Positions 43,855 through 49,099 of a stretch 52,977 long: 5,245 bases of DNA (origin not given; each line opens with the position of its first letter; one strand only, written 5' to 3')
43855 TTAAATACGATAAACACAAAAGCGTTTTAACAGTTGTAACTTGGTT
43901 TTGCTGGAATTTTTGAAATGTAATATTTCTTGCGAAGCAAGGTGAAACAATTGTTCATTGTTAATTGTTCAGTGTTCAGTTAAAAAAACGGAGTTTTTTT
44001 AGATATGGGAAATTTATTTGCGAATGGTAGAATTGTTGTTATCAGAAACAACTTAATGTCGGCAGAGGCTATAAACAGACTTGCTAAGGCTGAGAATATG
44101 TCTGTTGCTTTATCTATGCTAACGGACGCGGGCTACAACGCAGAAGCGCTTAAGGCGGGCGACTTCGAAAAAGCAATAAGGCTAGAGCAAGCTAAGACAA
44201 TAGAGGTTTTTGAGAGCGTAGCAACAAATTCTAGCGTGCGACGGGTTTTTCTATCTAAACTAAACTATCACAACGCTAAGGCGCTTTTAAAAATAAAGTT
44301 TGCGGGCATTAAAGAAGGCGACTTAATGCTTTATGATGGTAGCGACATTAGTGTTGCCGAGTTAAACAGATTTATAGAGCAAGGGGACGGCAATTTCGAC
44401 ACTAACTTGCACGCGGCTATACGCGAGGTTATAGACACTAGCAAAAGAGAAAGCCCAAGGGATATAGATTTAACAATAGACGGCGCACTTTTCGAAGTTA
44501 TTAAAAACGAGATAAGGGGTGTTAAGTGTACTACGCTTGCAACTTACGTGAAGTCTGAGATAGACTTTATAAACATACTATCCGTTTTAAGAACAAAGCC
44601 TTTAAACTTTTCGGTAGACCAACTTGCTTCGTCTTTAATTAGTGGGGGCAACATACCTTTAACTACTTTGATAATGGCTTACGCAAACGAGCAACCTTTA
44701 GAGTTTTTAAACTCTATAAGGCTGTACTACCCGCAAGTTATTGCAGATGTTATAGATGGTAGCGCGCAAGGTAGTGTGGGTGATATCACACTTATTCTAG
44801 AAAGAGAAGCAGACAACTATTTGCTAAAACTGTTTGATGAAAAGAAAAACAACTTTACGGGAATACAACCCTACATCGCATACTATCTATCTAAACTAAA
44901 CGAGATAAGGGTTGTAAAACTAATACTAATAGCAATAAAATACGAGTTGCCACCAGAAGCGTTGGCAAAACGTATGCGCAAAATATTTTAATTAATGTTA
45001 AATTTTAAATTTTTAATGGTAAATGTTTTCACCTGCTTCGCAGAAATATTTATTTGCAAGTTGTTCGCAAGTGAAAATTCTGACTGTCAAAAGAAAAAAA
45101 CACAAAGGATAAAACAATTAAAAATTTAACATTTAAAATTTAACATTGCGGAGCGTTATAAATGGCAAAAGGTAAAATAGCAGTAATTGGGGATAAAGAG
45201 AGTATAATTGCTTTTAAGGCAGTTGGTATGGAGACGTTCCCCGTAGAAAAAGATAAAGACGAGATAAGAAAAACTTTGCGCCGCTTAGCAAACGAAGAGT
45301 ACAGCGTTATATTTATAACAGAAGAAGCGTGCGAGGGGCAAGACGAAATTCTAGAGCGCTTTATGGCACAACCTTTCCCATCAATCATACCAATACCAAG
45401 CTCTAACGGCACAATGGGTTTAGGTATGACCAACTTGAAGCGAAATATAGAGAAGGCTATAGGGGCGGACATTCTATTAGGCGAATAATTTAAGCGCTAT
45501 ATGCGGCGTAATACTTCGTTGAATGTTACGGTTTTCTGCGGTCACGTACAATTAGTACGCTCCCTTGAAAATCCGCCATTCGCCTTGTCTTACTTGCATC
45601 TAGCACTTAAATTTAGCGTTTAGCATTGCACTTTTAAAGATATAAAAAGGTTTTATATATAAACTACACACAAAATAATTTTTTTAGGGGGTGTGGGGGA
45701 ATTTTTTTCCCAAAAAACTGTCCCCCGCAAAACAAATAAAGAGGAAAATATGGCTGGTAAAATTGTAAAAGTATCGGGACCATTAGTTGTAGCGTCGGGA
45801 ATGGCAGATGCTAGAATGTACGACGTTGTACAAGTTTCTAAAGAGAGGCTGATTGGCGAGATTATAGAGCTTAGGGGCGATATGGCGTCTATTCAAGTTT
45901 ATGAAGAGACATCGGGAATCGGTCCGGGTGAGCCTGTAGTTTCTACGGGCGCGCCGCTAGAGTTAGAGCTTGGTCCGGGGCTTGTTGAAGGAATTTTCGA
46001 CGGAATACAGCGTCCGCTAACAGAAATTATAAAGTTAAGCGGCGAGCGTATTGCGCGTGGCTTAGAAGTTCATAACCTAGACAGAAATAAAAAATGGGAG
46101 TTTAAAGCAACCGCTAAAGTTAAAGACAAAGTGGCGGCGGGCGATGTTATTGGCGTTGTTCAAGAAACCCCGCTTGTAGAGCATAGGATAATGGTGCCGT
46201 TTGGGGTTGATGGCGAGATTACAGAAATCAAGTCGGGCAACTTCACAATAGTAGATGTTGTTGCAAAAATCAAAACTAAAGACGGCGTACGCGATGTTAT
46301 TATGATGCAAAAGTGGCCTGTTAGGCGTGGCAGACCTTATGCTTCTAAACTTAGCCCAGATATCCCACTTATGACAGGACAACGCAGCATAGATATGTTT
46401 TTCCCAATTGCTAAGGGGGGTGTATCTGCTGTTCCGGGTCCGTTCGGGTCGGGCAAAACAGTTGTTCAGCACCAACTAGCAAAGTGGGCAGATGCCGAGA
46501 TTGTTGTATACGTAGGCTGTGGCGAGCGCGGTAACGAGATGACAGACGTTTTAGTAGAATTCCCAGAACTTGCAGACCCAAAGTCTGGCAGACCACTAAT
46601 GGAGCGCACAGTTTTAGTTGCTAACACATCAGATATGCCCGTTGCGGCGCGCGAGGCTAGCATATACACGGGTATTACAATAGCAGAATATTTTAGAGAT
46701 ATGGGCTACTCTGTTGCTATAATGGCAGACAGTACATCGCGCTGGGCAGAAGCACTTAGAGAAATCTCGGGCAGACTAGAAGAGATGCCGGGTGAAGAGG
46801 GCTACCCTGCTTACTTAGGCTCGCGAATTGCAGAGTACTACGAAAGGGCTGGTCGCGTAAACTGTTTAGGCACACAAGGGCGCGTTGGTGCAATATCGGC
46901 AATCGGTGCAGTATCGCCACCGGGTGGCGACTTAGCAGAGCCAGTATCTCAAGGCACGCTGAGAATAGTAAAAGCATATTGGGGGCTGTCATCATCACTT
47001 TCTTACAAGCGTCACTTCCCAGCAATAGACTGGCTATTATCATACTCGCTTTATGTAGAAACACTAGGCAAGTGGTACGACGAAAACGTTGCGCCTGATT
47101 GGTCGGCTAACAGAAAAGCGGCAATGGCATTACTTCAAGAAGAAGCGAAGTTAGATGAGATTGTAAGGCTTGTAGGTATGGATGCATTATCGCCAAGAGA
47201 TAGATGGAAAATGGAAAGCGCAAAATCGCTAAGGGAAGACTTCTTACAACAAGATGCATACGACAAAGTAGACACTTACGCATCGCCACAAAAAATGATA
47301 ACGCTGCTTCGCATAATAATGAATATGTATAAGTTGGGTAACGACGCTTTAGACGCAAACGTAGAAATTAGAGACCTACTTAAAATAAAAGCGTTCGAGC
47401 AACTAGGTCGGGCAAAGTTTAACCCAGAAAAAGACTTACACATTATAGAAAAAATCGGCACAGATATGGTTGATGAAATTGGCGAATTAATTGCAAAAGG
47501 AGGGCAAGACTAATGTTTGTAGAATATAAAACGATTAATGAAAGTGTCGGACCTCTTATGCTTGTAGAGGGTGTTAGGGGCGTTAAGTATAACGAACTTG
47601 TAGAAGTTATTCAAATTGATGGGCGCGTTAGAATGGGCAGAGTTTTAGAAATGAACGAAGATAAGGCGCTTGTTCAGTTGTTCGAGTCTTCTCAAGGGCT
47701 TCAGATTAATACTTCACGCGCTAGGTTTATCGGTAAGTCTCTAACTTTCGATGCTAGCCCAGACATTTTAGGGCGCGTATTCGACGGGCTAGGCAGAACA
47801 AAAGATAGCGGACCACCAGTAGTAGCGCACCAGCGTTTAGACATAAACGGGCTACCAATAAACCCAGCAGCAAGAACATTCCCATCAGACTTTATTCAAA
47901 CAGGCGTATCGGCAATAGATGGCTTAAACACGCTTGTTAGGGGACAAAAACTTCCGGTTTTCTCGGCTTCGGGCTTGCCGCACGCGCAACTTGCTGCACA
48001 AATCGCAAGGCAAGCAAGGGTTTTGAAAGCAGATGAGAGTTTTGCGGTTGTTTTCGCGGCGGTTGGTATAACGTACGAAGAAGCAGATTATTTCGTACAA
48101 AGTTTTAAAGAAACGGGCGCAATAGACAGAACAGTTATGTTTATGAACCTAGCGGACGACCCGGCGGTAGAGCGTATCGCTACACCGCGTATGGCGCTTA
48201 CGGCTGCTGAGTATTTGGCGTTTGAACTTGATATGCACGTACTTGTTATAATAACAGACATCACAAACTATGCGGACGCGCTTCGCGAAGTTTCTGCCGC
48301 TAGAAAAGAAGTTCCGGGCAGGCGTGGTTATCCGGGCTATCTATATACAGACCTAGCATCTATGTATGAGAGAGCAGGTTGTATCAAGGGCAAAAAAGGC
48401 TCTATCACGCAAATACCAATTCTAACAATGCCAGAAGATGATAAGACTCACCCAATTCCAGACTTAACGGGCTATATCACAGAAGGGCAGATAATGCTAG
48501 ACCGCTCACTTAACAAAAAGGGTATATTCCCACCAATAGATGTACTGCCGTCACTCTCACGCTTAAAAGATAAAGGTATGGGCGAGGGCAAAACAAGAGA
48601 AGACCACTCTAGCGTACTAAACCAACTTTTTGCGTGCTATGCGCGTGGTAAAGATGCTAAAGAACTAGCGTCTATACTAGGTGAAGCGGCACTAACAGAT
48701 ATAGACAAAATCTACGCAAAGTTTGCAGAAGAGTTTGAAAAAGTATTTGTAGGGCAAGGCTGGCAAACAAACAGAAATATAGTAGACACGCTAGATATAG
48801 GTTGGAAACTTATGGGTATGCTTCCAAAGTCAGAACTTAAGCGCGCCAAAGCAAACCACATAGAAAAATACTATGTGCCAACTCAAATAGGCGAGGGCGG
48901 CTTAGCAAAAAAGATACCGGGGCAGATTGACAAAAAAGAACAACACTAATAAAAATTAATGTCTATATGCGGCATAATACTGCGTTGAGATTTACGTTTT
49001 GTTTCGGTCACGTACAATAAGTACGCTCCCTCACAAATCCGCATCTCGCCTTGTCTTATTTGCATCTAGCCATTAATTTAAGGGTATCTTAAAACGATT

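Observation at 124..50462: F1: about 26 copies of a structured intergenic element whose long arms differ between copies but stay self-complementary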

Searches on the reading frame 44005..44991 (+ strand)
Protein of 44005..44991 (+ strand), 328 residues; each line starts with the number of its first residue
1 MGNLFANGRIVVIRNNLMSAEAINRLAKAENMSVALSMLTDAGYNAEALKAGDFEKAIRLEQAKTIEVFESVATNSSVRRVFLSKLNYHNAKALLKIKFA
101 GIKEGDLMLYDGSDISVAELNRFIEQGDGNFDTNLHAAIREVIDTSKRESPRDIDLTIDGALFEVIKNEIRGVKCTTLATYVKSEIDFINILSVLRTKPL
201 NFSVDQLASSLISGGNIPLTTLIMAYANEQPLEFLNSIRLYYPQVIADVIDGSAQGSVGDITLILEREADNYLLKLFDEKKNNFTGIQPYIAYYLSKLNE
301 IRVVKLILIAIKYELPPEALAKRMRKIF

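Call 13: search_protein_families(library=pfam, proteins=[window:44005-44991:+])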
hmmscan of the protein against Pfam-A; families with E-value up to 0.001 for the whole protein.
window:44005-44991:+ (328 aa): 1 family
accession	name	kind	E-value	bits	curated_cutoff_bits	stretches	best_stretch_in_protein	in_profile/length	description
PF01992.21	vATP-synt_AC39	-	5.7e-39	134.8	29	1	6-321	1-337/339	ATP synthase (C/AC39) subunit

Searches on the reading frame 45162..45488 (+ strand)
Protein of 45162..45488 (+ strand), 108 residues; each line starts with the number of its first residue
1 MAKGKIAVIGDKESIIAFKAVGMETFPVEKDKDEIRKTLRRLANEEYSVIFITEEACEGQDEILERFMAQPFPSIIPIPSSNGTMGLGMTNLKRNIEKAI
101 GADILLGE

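Call 13: search_protein_families(library=pfam, proteins=[window:45162-45488:+])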
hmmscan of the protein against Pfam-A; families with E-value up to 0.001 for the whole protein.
window:45162-45488:+ (108 aa): 1 family
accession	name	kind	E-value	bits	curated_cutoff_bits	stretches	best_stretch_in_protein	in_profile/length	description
PF01990.22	ATP-synt_F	-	4.8e-22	78.5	23.5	1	6-96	1-91/91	ATP synthase (F/14-kDa) subunit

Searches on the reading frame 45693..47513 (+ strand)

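Call 13: search_protein_families(library=pfam, proteins=[window:45693-47513:+])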
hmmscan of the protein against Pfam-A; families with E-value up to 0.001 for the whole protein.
window:45693-47513:+ (606 aa): 4 families
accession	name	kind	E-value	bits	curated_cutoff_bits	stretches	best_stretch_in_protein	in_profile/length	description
PF00006.31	ATP-synt_ab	-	2.6e-72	243.3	29.5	1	229-452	1-213/213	ATP synthase alpha/beta family, nucleotide-binding domain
PF16886.11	ATP-synt_ab_Xtn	-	1.9e-31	108.1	25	1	126-211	1-88/88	ATPsynthase alpha/beta subunit barrel-sandwich domain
PF22919.1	ATP-synt_VA_C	-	1.7e-23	83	24.7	1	460-545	2-84/101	C-terminal domain of V and A type ATP synthase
PF02874.29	ATP-synt_ab_N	-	8.9e-15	55.4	20.9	1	24-86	1-69/69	ATP synthase alpha/beta family, beta-barrel domain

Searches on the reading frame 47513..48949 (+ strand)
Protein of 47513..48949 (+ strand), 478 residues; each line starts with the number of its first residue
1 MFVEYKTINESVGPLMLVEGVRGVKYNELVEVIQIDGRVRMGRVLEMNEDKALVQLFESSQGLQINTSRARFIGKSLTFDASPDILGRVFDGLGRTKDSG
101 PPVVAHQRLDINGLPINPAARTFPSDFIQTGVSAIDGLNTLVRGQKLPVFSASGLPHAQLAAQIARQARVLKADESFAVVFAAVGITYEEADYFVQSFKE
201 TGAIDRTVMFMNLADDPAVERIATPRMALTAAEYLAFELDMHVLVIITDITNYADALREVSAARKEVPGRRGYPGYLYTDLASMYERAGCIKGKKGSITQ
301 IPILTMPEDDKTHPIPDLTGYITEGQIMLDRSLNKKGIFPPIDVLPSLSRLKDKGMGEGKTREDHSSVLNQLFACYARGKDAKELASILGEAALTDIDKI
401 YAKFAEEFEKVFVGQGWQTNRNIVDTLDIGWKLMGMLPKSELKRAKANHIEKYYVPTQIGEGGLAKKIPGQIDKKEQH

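Call 13: search_protein_families(library=pfam, proteins=[window:47513-48949:+])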
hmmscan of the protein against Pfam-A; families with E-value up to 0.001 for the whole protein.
window:47513-48949:+ (478 aa): 3 families
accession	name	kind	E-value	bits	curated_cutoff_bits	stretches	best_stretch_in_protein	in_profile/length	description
PF00006.31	ATP-synt_ab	-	3.7e-80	269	29.5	1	131-349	1-213/213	ATP synthase alpha/beta family, nucleotide-binding domain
PF22919.1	ATP-synt_VA_C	-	5.9e-31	107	24.7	1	355-454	2-101/101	C-terminal domain of V and A type ATP synthase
PF02874.29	ATP-synt_ab_N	-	2e-08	35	20.9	1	10-67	3-63/69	ATP synthase alpha/beta family, beta-barrel domain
